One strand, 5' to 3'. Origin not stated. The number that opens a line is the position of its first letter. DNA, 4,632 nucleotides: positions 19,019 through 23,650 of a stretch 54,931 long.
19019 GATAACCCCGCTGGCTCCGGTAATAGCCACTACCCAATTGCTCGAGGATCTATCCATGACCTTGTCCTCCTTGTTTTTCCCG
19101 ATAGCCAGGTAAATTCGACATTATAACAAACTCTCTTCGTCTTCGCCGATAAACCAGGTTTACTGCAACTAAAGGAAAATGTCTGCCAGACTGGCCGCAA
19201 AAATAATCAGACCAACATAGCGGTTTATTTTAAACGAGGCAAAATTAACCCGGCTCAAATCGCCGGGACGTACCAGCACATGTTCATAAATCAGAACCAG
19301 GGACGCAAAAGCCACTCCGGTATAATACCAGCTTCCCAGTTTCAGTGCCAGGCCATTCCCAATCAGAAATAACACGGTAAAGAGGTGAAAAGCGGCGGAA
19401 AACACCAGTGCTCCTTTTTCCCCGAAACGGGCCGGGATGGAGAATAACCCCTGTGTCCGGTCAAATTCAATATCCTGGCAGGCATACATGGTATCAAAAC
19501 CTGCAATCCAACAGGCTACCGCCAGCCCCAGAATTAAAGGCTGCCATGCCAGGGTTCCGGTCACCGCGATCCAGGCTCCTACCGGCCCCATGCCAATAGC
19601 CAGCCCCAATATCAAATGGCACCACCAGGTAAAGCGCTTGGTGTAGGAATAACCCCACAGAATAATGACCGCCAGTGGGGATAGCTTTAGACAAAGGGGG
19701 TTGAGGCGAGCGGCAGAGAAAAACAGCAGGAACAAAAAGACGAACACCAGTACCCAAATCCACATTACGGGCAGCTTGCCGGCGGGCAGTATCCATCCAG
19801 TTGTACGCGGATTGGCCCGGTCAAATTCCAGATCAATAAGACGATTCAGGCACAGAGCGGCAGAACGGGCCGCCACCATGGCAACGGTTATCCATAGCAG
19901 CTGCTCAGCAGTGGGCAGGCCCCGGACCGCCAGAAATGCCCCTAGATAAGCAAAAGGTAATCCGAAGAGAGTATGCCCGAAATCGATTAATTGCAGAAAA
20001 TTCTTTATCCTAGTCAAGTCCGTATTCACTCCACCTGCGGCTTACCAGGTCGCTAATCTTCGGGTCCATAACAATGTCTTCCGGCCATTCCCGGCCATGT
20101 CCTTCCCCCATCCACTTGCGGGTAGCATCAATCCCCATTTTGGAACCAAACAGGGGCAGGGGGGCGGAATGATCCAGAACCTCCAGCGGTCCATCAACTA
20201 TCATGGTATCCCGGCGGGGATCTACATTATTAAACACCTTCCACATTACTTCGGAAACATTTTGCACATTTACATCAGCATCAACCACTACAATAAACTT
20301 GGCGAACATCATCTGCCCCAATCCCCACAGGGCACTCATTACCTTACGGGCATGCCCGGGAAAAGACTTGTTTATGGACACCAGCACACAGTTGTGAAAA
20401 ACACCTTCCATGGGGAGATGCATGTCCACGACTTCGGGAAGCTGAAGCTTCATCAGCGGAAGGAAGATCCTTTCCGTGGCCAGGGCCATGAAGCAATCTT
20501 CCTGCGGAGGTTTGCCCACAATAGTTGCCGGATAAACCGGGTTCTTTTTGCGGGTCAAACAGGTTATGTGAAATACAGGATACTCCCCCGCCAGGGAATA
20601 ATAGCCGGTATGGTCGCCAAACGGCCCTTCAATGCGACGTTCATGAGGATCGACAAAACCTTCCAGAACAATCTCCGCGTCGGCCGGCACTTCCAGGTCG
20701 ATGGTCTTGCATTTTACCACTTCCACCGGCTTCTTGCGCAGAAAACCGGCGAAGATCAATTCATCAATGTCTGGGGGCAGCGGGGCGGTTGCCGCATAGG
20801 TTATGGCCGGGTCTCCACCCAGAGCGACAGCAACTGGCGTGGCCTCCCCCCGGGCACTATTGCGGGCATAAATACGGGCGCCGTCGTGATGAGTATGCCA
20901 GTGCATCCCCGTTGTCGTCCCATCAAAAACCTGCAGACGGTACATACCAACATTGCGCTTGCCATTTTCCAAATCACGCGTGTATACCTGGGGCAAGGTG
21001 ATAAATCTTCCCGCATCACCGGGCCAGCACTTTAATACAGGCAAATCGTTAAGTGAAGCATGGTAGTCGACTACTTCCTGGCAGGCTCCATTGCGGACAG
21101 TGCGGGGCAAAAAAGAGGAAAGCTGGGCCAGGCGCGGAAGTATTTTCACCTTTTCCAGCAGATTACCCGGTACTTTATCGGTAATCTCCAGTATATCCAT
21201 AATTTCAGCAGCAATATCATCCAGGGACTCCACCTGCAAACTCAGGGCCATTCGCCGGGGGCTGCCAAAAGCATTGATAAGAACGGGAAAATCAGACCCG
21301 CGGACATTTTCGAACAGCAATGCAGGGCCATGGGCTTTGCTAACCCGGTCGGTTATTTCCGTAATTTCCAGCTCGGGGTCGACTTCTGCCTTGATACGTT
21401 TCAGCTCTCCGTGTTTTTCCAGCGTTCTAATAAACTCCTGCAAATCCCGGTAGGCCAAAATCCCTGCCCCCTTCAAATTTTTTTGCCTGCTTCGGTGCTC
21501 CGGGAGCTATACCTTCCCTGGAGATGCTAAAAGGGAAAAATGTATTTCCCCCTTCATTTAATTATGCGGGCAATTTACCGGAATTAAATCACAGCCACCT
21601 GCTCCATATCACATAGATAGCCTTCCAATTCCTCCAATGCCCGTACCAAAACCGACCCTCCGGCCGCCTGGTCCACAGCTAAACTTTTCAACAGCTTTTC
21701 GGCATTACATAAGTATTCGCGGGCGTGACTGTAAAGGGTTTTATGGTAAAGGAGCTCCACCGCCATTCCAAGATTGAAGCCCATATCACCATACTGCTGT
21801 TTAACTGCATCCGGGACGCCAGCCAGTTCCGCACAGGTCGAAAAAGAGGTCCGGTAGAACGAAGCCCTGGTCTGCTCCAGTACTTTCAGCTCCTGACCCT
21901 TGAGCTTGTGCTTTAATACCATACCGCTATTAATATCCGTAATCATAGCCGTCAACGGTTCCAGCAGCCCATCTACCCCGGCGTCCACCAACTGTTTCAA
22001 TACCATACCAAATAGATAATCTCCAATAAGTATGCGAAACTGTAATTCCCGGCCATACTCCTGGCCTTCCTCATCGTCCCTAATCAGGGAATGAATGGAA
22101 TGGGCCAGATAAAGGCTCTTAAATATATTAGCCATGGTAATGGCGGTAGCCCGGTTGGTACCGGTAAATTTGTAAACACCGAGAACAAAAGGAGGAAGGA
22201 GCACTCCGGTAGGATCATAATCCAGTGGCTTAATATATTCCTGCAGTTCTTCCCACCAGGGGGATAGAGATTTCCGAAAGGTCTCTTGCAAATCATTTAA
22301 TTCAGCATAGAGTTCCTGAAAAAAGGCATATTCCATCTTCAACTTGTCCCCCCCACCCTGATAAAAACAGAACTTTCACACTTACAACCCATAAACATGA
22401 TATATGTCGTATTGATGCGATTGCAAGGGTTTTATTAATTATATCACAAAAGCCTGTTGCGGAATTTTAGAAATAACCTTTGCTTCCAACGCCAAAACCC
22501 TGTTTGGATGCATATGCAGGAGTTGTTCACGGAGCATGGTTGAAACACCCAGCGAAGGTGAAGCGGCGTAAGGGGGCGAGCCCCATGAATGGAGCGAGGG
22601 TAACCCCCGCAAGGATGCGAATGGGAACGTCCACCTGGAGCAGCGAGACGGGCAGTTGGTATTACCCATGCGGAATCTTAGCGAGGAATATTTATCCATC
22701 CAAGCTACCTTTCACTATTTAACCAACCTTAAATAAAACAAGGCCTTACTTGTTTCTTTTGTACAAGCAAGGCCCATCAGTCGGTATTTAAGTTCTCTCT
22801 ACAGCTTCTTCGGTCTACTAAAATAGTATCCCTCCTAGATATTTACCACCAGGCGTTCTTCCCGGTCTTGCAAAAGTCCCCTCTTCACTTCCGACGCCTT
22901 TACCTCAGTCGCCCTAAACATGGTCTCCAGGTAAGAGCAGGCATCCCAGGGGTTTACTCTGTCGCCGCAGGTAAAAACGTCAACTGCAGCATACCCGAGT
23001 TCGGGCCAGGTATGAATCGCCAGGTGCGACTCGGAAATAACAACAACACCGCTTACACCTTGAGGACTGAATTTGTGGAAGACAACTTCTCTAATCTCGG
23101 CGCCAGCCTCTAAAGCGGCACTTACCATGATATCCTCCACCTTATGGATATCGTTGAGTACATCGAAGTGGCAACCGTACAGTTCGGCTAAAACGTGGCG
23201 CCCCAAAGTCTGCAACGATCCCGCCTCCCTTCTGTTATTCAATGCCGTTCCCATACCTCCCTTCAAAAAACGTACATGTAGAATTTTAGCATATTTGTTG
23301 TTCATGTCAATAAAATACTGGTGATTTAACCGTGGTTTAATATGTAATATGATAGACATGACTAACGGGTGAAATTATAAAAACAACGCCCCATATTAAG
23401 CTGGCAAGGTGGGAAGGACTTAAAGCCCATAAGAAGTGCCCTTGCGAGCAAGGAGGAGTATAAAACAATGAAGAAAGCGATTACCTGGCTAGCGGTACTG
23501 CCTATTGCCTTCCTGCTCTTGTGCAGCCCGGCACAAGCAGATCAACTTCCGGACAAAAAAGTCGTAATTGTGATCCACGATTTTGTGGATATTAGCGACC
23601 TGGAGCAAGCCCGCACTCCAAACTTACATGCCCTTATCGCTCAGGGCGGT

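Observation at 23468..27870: Tandem, translationally coupled pair of ~730-aa paralogous envelope proteins with an inverted LtaS/EptA-like layout and no recognisable family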

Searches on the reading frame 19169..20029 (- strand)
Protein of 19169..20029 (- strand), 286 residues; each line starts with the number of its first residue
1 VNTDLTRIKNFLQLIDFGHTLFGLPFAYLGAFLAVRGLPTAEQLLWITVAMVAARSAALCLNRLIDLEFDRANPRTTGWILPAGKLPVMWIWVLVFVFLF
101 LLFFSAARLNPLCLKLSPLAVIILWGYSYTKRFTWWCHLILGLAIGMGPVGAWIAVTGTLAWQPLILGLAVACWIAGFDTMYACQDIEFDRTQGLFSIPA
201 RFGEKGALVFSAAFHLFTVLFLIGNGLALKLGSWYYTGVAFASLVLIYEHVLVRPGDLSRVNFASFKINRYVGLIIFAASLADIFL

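Call 71: search_protein_families(library=pfam, proteins=[window:19169-20029:-], max_evalue=0.001)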
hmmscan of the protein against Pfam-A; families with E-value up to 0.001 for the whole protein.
window:19169-20029:- (286 aa): 1 family
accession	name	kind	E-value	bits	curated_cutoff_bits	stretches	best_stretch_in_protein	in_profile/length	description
PF01040.23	UbiA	-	4.2e-53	180.6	34.2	1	24-268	2-247/250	UbiA prenyltransferase family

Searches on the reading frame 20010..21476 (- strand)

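Call 71: search_protein_families(library=pfam, proteins=[window:20010-21476:-], max_evalue=0.001)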
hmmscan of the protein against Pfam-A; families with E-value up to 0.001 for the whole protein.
window:20010-21476:- (488 aa): 3 families
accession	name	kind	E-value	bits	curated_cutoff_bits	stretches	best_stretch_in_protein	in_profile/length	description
PF01977.22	UbiD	-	1.1e-83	279.9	23.3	1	127-323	3-206/206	3-octaprenyl-4-hydroxybenzoate carboxy-lyase Rift-related domain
PF20696.2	UbiD_C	-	2.2e-46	157.4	24.2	1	328-451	1-127/127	3-octaprenyl-4-hydroxybenzoate carboxy-lyase C-terminal domain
PF20695.2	UbiD_N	-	3.9e-29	101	24.3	1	16-90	1-76/78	3-octaprenyl-4-hydroxybenzoate carboxy-lyase N-terminal domain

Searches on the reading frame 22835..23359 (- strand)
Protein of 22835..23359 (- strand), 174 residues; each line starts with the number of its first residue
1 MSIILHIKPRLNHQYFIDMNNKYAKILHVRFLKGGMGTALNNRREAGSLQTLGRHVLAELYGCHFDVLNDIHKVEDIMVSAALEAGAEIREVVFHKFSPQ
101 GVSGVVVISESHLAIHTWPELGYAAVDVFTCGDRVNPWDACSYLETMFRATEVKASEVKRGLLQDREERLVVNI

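Call 71: search_protein_families(library=pfam, proteins=[window:22835-23359:-], max_evalue=0.001)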
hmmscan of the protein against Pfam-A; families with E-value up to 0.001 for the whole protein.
window:22835-23359:- (174 aa): 1 family
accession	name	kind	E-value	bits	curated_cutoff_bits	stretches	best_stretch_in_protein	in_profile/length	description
PF02675.21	AdoMet_dc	-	9.3e-44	148.6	25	1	55-161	1-107/107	S-adenosylmethionine decarboxylase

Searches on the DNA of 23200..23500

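Call 91: search_rna_families(source=window, start=23200, end=23500, threshold=evalue, max_evalue=1)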
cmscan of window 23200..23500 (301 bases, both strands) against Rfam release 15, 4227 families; matches with E-value up to 1: 0.
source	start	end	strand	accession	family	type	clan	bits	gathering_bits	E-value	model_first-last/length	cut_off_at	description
